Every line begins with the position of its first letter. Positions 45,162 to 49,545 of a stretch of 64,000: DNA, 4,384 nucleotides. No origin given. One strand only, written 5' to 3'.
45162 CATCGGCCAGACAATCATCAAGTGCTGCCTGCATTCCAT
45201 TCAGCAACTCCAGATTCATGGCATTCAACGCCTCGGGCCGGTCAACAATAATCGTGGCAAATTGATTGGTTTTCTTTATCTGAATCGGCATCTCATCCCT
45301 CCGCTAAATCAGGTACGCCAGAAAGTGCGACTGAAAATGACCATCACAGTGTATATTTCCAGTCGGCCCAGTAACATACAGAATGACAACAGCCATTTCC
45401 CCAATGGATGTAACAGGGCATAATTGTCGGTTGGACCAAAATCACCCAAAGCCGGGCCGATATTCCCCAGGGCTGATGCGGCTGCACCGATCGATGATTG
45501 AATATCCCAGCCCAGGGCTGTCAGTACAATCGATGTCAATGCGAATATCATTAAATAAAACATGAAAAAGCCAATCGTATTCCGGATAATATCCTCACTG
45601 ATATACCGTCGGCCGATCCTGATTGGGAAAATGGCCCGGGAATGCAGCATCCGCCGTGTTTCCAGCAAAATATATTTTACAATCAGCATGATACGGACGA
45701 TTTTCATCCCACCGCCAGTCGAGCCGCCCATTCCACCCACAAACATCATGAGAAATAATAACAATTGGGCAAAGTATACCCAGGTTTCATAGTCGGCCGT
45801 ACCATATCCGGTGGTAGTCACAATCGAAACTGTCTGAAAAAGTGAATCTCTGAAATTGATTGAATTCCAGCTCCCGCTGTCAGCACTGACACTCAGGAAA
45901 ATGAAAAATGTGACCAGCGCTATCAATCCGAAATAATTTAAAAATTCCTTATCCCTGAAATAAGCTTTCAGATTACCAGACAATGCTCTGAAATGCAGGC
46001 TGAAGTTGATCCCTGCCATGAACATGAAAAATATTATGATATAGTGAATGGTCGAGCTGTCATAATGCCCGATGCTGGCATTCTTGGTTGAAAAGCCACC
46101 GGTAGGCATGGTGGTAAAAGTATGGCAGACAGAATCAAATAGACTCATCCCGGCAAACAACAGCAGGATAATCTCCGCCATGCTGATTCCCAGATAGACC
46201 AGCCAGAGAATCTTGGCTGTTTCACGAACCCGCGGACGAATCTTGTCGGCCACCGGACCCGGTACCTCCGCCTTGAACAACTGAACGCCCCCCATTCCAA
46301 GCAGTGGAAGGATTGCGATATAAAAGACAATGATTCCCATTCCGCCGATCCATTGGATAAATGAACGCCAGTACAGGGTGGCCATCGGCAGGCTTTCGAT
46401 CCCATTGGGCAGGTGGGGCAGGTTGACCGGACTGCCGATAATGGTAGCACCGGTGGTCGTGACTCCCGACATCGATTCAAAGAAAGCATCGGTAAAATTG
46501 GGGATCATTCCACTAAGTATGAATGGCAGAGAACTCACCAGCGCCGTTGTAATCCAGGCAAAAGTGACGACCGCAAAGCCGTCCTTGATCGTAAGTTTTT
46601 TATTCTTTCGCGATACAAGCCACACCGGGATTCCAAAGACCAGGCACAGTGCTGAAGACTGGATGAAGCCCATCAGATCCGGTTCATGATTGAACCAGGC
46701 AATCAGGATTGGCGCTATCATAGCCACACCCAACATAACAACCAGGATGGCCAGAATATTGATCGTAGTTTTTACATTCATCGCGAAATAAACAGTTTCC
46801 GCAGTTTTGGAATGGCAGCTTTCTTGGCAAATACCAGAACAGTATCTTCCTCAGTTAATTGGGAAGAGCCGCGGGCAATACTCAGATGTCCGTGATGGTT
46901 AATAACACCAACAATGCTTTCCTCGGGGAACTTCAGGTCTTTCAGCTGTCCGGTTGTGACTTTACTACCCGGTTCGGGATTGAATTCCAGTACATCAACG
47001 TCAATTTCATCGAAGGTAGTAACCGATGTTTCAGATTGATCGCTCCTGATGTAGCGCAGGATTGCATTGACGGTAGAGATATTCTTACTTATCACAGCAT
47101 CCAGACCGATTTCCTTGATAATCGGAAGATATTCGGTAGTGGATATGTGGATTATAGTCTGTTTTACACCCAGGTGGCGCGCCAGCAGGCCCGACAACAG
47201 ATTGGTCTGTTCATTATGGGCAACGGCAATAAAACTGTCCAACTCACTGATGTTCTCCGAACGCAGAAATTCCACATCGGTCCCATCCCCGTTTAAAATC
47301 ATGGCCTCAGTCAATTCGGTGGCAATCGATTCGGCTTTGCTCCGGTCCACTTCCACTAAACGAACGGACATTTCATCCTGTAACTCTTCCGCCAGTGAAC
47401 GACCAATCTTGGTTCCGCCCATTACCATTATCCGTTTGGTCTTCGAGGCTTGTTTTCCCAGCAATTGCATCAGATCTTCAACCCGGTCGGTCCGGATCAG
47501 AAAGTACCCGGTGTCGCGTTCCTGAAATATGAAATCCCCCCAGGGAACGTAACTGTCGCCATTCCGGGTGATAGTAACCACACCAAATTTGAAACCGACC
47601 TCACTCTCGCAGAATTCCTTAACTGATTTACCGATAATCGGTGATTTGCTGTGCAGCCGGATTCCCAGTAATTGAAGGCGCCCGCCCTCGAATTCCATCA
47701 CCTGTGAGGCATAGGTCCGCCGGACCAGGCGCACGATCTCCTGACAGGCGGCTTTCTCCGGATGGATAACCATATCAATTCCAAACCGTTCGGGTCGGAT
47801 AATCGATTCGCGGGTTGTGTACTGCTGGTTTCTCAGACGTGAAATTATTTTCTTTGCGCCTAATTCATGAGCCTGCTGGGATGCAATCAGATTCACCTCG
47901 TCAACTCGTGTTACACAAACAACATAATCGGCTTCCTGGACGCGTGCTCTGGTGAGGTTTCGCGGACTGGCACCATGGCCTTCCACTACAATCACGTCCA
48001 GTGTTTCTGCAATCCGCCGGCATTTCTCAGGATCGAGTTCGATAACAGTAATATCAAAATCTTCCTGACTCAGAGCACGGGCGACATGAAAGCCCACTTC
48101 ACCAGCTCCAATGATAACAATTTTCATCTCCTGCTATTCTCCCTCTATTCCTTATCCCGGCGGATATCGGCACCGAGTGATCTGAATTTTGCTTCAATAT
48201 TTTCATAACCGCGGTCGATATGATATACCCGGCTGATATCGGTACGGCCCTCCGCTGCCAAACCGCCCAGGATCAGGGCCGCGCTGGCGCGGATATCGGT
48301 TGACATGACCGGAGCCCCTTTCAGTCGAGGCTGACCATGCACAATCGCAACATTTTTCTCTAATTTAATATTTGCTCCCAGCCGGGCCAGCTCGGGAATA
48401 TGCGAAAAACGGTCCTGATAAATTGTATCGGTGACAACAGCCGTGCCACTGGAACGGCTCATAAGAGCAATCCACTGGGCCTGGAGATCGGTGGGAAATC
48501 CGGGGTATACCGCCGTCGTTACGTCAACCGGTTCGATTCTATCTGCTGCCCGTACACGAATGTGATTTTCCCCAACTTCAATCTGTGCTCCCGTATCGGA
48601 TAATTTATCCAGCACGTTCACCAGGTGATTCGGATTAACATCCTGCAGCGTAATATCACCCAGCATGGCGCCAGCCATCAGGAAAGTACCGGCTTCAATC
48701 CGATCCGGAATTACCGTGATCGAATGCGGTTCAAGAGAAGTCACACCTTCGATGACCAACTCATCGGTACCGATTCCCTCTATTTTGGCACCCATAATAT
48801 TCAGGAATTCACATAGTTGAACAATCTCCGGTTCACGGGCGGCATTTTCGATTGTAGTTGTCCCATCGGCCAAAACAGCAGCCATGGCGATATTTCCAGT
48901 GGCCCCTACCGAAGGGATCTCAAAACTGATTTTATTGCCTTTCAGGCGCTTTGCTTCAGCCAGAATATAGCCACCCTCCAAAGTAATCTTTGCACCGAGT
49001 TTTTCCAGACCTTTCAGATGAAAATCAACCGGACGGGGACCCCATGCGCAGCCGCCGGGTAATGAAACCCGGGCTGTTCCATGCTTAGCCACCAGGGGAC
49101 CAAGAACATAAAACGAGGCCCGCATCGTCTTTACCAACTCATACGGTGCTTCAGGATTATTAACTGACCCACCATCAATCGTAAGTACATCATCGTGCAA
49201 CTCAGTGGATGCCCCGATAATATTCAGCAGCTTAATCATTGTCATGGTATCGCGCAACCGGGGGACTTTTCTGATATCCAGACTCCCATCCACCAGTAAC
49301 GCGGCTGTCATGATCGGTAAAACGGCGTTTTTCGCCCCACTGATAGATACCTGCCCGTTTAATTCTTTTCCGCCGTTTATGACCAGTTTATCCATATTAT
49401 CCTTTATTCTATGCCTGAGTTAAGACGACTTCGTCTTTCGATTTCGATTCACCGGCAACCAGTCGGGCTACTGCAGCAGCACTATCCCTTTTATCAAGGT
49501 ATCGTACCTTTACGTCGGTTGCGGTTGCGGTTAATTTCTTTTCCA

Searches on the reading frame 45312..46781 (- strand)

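Call 84: search_protein_families(library=pfam, proteins=[window:45312-46781:-], max_evalue=0.001)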
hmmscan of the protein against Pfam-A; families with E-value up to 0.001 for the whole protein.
window:45312-46781:- (490 aa): 1 family
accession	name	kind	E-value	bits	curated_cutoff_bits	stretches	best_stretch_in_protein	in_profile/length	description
PF02386.22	TrkH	-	3.3e-66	224.2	27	1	39-484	5-491/502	Cation transport protein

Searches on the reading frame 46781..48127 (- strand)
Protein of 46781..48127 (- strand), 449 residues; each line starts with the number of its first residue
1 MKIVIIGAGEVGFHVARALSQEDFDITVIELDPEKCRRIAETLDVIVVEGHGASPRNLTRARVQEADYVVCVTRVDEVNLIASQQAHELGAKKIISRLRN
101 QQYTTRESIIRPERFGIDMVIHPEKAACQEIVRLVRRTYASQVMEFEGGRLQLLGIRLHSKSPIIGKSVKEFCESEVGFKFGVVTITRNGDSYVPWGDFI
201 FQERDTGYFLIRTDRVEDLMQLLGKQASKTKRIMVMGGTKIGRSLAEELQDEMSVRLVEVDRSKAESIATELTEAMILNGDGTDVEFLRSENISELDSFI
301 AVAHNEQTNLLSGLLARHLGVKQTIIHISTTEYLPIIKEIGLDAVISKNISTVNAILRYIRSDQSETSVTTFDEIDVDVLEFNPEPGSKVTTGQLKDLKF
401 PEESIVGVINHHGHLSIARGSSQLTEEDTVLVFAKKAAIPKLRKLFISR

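Call 84: search_protein_families(library=pfam, proteins=[window:46781-48127:-], max_evalue=0.001)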
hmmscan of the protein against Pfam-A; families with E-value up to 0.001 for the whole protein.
window:46781-48127:- (449 aa): 14 families
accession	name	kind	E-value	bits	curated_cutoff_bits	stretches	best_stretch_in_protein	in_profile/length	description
PF02254.24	TrkA_N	-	2.2e-46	157.4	23.8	2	3-123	1-116/116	TrkA-N domain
PF02080.26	TrkA_C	-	4.8e-16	58.9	27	2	382-446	4-70/71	TrkA-C domain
PF03435.24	Sacchrp_dh_NADP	-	2.2e-08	34.9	25.1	1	3-65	1-68/129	Saccharopine dehydrogenase NADP binding domain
PF13241.12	NAD_binding_7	-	3.2e-07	31.3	22.1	1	2-89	9-85/104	Putative NAD(P)-binding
PF03807.23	F420_oxidored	-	3.9e-07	31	21.6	1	2-96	1-90/94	NADP oxidoreductase coenzyme F420-dependent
PF01488.26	Shikimate_DH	-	6.4e-07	30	24.3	1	2-78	14-88/138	Shikimate / quinate 5-dehydrogenase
PF07992.20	Pyr_redox_2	-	4.3e-05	23.5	26.1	0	1-36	1-35/291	Pyridine nucleotide-disulphide oxidoreductase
PF13478.12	XdhC_C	-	4.4e-05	24.4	29.7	1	3-87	1-65/125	XdhC Rossmann domain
PF13460.12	NAD_binding_10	-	0.0001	22.6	27.2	0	8-99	3-86/184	NAD(P)H-binding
PF03446.21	NAD_binding_2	-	0.00011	22.7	21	0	2-95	1-89/161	NAD binding domain of 6-phosphogluconate dehydrogenase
PF02826.25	2-Hacid_dh_C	-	0.00018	21.4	25.1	0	2-38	38-72/178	D-isomer specific 2-hydroxyacid dehydrogenase, NAD binding domain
PF01262.27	AlaDh_PNT_C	-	0.0002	21.3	23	1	2-74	30-101/214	Alanine dehydrogenase/PNT, C-terminal domain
PF01210.29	NAD_Gly3P_dh_N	-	0.00054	20.4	23.1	0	2-43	1-42/158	NAD-dependent glycerol-3-phosphate dehydrogenase N-terminus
PF03721.20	UDPG_MGDP_dh_N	-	0.00074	19.6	27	0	1-41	1-41/187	UDP-glucose/GDP-mannose dehydrogenase family, NAD binding domain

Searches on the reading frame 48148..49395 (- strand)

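Call 84: search_protein_families(library=pfam, proteins=[window:48148-49395:-], max_evalue=0.001)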
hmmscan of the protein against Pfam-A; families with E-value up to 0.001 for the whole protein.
window:48148-49395:- (416 aa): 1 family
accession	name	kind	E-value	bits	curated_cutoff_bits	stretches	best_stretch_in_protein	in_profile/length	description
PF00275.25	EPSP_synthase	-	2.5e-102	343.1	22.8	1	7-403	2-416/417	EPSP synthase (3-phosphoshikimate 1-carboxyvinyltransferase)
